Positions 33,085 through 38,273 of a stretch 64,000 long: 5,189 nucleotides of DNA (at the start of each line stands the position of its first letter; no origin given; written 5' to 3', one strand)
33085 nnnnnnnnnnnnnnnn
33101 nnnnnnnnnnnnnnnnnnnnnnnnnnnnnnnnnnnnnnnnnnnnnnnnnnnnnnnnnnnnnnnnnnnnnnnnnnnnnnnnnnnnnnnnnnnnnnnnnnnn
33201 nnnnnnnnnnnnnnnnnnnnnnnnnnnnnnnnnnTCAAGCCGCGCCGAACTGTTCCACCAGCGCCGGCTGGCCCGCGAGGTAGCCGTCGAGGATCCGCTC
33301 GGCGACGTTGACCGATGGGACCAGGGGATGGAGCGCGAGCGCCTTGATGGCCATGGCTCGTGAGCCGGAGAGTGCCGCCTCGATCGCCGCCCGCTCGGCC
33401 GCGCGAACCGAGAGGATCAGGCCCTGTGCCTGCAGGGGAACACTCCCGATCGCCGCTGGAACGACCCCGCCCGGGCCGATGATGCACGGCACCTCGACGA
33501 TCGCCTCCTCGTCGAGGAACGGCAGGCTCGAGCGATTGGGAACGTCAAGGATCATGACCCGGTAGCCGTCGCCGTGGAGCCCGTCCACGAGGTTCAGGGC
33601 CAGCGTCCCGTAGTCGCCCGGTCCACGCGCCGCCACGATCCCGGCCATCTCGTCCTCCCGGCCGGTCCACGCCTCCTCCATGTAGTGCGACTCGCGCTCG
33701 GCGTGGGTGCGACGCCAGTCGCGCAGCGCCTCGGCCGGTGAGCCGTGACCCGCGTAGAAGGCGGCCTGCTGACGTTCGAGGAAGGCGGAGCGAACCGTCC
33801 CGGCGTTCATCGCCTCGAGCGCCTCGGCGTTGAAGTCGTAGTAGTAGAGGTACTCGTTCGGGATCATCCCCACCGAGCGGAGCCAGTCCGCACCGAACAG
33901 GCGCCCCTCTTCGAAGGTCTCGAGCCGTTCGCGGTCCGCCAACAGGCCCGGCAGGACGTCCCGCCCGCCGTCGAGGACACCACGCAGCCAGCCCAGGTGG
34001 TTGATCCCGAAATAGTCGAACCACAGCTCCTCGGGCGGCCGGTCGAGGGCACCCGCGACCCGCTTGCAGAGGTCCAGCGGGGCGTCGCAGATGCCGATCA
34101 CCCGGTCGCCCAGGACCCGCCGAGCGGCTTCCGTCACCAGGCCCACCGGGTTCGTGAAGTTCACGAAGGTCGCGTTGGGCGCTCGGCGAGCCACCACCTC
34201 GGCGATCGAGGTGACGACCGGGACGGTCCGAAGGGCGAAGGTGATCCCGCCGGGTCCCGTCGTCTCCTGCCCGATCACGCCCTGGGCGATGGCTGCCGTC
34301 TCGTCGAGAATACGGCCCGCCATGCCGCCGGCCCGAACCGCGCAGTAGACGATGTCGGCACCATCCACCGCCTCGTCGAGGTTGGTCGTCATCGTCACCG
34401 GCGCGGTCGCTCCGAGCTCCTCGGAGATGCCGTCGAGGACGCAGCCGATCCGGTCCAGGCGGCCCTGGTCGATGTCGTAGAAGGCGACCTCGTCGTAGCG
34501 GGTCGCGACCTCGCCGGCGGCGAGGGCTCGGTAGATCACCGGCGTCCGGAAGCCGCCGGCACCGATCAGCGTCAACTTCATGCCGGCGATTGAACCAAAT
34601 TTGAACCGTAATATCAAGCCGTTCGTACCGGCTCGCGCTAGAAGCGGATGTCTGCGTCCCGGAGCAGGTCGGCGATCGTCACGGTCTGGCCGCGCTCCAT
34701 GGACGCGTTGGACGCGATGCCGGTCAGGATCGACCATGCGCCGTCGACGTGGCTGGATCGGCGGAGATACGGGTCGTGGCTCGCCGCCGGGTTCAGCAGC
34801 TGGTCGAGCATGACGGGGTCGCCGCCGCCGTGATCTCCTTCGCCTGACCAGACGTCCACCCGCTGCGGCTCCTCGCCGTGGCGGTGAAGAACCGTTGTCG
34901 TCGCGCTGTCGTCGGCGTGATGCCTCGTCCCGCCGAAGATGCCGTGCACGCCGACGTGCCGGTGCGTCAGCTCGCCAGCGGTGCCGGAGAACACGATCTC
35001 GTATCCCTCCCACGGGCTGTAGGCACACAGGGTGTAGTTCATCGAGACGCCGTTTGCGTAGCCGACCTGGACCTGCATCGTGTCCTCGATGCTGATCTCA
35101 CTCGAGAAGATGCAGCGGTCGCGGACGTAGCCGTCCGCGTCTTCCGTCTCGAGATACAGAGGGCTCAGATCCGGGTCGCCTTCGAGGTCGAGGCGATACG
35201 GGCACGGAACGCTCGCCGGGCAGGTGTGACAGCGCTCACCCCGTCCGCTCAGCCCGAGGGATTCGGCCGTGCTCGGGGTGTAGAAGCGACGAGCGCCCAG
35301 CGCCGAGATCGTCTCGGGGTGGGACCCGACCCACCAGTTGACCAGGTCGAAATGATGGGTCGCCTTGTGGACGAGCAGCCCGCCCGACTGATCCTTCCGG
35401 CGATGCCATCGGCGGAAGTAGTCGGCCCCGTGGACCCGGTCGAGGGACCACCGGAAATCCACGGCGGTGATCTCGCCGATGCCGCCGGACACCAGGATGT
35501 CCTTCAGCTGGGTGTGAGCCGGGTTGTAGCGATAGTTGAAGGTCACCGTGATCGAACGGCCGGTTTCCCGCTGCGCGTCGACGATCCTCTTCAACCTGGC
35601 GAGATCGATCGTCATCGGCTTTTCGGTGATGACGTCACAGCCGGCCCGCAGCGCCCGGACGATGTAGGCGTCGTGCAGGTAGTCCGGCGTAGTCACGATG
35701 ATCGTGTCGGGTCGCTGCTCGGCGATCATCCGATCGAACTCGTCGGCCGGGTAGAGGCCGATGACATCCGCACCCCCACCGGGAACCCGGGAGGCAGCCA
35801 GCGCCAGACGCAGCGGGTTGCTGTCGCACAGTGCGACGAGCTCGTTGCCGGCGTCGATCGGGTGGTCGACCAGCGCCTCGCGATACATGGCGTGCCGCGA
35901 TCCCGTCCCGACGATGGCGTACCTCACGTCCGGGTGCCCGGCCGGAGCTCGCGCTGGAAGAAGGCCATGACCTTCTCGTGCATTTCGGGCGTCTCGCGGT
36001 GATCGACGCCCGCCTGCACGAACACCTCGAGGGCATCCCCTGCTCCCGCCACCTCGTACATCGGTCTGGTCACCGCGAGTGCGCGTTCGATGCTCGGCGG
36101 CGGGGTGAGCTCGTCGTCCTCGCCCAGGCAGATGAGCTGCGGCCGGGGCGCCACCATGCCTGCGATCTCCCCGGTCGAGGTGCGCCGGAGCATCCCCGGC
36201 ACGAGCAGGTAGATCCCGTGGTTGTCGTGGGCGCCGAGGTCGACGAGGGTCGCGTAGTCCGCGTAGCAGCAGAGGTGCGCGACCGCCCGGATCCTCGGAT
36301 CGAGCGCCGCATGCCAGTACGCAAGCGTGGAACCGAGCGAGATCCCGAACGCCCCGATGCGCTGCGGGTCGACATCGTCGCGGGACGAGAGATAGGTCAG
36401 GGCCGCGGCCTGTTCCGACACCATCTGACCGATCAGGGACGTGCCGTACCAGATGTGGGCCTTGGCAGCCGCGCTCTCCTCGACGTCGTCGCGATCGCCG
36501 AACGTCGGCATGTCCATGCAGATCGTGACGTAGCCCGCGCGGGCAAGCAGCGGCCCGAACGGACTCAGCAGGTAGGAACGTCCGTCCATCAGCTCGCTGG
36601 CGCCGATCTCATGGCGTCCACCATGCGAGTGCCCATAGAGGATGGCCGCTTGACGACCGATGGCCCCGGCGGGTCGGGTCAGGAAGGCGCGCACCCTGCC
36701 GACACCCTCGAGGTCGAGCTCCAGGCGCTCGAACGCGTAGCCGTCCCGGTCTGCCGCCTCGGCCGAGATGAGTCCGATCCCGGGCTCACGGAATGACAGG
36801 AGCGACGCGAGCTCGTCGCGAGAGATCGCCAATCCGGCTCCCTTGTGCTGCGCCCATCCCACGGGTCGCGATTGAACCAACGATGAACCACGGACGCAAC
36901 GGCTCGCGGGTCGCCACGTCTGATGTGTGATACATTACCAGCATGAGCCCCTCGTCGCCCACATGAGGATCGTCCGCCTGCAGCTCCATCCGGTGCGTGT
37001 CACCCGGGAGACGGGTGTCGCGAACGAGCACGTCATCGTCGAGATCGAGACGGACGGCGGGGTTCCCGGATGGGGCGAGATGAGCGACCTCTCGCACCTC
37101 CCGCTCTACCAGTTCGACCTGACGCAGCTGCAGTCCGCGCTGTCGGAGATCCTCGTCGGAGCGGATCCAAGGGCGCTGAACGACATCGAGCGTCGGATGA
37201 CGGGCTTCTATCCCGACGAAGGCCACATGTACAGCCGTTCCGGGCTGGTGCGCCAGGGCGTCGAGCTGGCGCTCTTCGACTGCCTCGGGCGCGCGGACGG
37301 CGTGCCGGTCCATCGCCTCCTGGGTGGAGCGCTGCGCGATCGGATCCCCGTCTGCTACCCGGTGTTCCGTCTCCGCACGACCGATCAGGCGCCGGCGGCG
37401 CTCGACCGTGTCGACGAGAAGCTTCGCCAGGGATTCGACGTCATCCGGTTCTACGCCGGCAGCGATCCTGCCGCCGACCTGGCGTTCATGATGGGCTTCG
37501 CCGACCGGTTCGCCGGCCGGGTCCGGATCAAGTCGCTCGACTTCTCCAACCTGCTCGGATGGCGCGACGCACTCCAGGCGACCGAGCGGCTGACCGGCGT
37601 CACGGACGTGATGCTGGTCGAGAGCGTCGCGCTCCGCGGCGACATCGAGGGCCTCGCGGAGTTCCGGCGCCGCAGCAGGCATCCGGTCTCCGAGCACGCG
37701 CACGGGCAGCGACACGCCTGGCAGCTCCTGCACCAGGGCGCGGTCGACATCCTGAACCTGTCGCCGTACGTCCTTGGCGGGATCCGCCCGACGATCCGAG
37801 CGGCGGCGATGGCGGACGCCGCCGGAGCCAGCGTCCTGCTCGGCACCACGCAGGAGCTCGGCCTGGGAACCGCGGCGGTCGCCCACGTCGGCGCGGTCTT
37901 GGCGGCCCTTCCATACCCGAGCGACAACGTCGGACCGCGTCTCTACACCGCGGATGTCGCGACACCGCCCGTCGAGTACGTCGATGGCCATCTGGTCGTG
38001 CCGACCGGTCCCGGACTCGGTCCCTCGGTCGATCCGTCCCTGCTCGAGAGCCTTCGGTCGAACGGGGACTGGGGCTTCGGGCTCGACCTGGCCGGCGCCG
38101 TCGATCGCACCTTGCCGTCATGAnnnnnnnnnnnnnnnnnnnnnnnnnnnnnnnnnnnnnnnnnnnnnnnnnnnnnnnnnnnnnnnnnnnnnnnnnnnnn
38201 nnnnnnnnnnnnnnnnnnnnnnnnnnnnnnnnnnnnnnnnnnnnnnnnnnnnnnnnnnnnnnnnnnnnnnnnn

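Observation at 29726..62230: A conserved two-unit GGTTCA direct-repeat motif (11-bp period) marks six operons of the carbohydrate cluster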

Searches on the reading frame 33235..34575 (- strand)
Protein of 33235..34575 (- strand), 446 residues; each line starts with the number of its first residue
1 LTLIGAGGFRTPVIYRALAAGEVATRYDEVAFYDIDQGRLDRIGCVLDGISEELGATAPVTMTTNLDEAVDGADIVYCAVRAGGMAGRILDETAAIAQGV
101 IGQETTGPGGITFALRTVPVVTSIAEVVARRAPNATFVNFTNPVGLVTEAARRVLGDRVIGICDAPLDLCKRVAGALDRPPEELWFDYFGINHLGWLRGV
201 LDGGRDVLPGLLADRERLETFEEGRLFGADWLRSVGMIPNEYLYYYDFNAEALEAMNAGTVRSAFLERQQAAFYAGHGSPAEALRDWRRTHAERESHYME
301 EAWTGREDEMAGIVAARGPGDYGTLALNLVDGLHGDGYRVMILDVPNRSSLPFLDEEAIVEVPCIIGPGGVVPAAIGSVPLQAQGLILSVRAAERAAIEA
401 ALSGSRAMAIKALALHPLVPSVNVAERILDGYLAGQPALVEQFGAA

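Call 8: search_protein_families(library=pfam, proteins=[window:33235-34575:-])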
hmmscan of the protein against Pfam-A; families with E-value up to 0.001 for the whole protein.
window:33235-34575:- (446 aa): 2 families
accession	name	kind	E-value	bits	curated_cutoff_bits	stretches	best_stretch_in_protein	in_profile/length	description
PF11975.13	Glyco_hydro_4C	-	1.8e-40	139.6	24.1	1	188-419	1-211/211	Family 4 glycosyl hydrolase C-terminal domain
PF02056.22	Glyco_hydro_4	-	7.4e-35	120.6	23.2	1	2-177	3-181/183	Family 4 glycosyl hydrolase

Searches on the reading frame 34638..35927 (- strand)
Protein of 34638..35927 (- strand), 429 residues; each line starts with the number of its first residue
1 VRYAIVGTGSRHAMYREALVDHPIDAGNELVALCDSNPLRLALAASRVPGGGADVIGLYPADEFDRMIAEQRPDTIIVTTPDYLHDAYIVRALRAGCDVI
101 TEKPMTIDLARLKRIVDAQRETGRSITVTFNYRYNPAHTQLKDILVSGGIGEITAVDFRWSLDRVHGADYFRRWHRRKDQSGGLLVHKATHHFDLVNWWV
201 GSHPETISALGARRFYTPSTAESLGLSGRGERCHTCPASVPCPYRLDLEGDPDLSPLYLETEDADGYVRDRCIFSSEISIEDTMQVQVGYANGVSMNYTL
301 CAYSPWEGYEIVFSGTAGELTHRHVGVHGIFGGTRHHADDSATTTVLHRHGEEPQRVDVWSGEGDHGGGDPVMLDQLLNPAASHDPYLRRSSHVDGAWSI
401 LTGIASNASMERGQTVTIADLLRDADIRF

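Call 8: search_protein_families(library=pfam, proteins=[window:34638-35927:-])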
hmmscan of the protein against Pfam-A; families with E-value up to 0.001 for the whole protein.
window:34638-35927:- (429 aa): 3 families
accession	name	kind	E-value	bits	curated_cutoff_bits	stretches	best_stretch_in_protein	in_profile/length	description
PF02894.22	GFO_IDH_MocA_C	-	1.6e-21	77.6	22.9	1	146-418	5-218/218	Oxidoreductase family, C-terminal alpha/beta domain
PF01408.29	GFO_IDH_MocA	-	2e-20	74.1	24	1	1-130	1-120/120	Oxidoreductase family, NAD-binding Rossmann fold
PF22725.1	GFO_IDH_MocA_C3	-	4.8e-15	56.1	27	1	139-320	2-123/124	GFO/IDH/MocA C-terminal domain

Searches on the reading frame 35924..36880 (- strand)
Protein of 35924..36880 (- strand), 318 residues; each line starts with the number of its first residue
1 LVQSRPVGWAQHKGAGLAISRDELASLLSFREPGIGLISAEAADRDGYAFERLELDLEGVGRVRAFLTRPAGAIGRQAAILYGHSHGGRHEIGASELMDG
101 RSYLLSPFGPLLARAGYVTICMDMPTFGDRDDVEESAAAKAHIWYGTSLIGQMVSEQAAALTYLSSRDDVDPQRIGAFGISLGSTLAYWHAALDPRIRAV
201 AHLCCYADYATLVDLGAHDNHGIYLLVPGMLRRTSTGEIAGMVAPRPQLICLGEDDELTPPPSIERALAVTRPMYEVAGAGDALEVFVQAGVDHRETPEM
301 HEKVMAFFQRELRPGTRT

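Call 8: search_protein_families(library=pfam, proteins=[window:35924-36880:-])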
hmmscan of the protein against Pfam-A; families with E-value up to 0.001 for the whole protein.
window:35924-36880:- (318 aa): 4 families
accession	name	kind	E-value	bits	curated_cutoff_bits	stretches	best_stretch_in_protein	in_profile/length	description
PF01738.24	DLH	-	5.6e-07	29.8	21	1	112-201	37-125/217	Dienelactone hydrolase family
PF00326.27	Peptidase_S9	-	4.9e-05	23.4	22.6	1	153-312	44-210/213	Prolyl oligopeptidase family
PF00561.26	Abhydrolase_1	-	0.0001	22.5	25.8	0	107-204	18-101/245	alpha/beta hydrolase fold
PF05448.18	AXE1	-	0.00011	21.6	21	1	156-216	159-220/321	Acetyl xylan esterase (AXE1)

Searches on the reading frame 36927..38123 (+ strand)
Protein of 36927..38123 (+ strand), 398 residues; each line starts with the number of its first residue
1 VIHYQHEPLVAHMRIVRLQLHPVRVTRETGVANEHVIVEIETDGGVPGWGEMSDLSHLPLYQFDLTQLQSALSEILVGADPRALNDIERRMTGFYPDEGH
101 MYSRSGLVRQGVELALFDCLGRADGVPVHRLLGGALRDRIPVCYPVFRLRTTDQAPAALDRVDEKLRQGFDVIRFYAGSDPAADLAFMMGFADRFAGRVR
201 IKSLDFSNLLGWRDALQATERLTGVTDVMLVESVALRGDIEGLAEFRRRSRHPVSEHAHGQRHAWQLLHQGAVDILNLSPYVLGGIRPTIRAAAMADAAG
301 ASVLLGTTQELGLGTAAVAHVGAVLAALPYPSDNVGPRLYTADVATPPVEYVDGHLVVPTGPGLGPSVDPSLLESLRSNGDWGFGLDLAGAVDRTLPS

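Call 8: search_protein_families(library=pfam, proteins=[window:36927-38123:+])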
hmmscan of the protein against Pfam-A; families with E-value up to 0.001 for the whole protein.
window:36927-38123:+ (398 aa): 2 families
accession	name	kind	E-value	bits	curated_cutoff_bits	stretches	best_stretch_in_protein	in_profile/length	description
PF13378.12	MR_MLE_C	-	1.3e-30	107.2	29.4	1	160-370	4-217/219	Enolase C-terminal domain-like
PF02746.21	MR_MLE_N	-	7.9e-14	52.3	22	1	16-133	9-117/117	Mandelate racemase / muconate lactonizing enzyme, N-terminal domain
